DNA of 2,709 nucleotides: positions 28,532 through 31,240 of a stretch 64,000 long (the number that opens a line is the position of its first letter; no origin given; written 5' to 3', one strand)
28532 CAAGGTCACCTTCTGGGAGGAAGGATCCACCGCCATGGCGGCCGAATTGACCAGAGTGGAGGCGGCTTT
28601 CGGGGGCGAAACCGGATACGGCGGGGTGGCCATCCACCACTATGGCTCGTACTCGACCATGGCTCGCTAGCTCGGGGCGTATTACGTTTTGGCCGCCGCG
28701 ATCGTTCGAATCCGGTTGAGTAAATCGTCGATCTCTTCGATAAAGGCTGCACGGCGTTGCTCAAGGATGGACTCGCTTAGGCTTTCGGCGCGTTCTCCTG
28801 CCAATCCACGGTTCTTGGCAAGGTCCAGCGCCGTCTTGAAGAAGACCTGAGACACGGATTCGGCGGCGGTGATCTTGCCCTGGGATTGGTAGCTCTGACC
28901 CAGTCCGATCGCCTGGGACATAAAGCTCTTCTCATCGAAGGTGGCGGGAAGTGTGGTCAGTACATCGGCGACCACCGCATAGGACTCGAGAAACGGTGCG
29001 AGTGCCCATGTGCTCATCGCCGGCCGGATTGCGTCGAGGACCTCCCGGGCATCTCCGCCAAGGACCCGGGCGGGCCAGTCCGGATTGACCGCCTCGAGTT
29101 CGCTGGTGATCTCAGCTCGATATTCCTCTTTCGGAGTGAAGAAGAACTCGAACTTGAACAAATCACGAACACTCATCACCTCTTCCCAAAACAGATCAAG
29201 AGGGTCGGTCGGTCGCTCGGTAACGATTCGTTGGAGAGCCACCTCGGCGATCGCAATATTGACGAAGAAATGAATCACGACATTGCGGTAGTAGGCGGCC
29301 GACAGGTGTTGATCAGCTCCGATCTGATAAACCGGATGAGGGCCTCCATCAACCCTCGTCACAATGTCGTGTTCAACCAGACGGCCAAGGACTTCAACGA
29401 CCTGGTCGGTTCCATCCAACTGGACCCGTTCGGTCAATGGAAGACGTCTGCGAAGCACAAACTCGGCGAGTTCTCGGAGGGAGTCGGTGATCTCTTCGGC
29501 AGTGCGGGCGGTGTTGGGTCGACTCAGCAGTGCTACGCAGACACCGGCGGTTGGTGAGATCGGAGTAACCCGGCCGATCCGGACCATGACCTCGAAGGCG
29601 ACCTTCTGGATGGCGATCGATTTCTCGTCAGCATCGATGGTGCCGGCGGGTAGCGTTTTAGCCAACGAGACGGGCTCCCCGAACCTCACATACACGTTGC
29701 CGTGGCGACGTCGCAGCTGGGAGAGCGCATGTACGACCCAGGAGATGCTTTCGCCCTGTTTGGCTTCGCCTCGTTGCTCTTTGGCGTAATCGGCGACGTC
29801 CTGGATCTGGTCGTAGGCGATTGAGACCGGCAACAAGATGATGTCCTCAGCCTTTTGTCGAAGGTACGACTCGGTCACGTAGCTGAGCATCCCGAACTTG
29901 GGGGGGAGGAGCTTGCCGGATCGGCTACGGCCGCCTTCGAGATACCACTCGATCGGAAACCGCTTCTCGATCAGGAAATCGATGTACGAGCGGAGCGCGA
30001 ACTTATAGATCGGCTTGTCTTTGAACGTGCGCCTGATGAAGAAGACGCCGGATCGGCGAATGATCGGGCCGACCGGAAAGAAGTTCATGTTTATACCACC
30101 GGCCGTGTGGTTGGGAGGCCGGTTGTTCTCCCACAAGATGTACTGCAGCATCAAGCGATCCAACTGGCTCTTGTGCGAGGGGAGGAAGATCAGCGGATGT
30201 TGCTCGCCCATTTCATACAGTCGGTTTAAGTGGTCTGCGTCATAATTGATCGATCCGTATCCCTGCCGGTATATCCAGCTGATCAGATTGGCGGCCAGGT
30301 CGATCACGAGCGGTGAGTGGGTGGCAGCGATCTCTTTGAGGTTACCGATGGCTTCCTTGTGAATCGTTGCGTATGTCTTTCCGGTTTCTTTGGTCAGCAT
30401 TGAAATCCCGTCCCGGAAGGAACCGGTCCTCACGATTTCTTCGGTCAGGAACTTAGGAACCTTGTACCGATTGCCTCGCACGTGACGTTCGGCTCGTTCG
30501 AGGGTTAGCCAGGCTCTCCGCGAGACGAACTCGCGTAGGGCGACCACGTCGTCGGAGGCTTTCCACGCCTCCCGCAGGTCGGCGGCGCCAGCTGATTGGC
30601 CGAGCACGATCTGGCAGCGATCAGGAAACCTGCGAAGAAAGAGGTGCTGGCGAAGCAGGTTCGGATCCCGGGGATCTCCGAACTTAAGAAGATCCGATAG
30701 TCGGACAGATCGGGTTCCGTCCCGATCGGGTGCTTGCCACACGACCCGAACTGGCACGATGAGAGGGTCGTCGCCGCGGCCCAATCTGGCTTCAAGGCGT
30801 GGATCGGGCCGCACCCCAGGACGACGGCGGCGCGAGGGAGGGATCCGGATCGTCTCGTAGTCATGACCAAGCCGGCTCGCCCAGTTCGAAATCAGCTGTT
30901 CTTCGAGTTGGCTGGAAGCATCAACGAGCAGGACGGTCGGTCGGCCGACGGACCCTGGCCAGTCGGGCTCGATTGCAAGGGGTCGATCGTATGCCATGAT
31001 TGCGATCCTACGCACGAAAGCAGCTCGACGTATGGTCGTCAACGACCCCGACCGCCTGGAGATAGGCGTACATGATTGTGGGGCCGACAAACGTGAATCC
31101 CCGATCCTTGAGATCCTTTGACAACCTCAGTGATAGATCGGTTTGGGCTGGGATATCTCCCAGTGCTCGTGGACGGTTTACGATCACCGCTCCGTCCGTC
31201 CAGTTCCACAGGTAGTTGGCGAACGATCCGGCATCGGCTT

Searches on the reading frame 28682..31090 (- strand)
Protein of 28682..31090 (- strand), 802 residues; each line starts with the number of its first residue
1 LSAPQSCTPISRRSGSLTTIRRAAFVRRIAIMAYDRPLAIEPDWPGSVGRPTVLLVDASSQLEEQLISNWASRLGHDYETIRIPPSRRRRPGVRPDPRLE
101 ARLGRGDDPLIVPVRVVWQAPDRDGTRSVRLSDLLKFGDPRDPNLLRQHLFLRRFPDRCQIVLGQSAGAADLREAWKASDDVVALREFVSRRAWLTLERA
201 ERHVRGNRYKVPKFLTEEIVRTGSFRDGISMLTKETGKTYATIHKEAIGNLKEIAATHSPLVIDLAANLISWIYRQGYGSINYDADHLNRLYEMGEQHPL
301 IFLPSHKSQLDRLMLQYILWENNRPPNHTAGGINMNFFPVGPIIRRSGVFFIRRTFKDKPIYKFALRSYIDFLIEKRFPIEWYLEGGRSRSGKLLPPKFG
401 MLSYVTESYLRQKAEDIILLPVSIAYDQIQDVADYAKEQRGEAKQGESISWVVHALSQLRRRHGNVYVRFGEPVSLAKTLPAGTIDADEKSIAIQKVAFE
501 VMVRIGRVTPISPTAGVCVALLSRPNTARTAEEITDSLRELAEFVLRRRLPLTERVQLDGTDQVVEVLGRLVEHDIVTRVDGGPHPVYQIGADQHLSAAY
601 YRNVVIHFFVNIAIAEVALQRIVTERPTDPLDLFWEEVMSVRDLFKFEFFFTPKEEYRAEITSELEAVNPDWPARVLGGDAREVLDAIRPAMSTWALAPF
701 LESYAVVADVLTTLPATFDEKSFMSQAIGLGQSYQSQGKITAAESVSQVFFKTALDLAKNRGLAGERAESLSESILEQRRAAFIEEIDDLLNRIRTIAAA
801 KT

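Call 3: search_protein_families(library=pfam, proteins=[window:28682-31090:-], max_evalue=0.01)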
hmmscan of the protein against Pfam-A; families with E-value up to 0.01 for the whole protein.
window:28682-31090:- (802 aa): 2 families
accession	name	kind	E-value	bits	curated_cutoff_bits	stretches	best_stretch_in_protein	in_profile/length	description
PF19277.4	GPAT_C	-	6.1e-72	243.2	25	1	435-764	1-341/344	Glycerol-3-phosphate acyltransferase C-terminal region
PF01553.26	Acyltransferase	-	3.9e-17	62.7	23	1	296-424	12-131/132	Acyltransferase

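Call 4: search_protein_families(library=ncbifam, proteins=[window:28682-31090:-], max_evalue=0.01)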
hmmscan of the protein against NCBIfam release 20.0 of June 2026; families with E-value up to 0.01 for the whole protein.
window:28682-31090:- (802 aa): 6 families
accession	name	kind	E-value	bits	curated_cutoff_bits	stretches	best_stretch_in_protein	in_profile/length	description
NF002886.0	PRK03355.1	equivalog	1.4e-231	771.3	721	1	50-800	15-773/787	glycerol-3-phosphate 1-O-acyltransferase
NF008883.0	PRK11915.1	equivalog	2.2e-115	386.6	698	1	218-799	37-616/621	lysophospholipid acyltransferase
NF003441.0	PRK04974.1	equivalog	9.8e-91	305.3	610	1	111-764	122-776/823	glycerol-3-phosphate 1-O-acyltransferase PlsB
TIGR03703.1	plsB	equivalog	1e-89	302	618.5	1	110-764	111-766/799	glycerol-3-phosphate 1-O-acyltransferase PlsB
TIGR00530.1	AGP_acyltrn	subfamily_domain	0.00033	20.4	102.95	1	297-402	15-114/130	1-acylglycerol-3-phosphate O-acyltransferase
NF052553.1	LyOrLpactfOlsABRUA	equivalog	0.0027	16.9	300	1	383-479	142-237/263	lyso-ornithine lipid O-acyltransferase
